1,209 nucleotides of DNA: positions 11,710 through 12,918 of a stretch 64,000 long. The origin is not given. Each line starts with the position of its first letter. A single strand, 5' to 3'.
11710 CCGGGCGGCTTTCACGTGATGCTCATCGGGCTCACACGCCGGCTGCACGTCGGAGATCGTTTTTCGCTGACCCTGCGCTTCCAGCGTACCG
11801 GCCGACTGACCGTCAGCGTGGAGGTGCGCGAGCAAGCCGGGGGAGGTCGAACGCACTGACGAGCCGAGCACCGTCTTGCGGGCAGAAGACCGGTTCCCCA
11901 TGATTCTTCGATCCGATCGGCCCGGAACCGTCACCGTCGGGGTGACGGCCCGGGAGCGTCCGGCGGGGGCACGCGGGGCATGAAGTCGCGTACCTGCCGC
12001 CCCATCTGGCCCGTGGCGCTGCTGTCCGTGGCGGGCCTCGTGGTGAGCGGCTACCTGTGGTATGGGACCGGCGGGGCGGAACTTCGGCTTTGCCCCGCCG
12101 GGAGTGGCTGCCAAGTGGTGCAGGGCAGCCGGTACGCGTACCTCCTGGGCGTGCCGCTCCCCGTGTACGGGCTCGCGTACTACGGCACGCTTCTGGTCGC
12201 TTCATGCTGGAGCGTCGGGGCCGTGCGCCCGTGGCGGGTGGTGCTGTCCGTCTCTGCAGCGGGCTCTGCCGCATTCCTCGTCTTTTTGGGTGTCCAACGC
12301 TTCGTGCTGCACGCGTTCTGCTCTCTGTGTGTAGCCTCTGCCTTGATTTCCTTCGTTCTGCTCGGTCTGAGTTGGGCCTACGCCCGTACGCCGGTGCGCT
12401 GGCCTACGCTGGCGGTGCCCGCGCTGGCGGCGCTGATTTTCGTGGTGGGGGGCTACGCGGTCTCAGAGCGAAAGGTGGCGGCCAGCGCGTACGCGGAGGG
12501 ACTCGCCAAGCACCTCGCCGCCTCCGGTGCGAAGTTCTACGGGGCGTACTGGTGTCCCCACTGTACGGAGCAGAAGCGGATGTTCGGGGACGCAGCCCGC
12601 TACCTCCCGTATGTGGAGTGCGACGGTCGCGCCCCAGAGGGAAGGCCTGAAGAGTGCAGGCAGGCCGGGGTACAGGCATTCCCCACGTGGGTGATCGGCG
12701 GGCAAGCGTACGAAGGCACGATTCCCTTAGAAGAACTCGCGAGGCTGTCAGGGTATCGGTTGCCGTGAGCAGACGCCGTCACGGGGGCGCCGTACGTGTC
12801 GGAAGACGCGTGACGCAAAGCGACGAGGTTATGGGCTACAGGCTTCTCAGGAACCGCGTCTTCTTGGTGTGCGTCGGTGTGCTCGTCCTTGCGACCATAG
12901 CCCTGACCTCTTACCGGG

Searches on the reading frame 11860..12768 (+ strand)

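Call 15: search_protein_families(library=pfam, proteins=[window:11860-12768:+], max_evalue=0.001)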
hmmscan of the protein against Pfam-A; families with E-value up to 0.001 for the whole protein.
window:11860-12768:+ (302 aa): 1 family
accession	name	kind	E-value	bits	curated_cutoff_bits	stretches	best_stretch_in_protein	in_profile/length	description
PF07884.19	VKOR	-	6.5e-18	65.6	27.5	1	50-172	1-134/134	Vitamin K epoxide reductase family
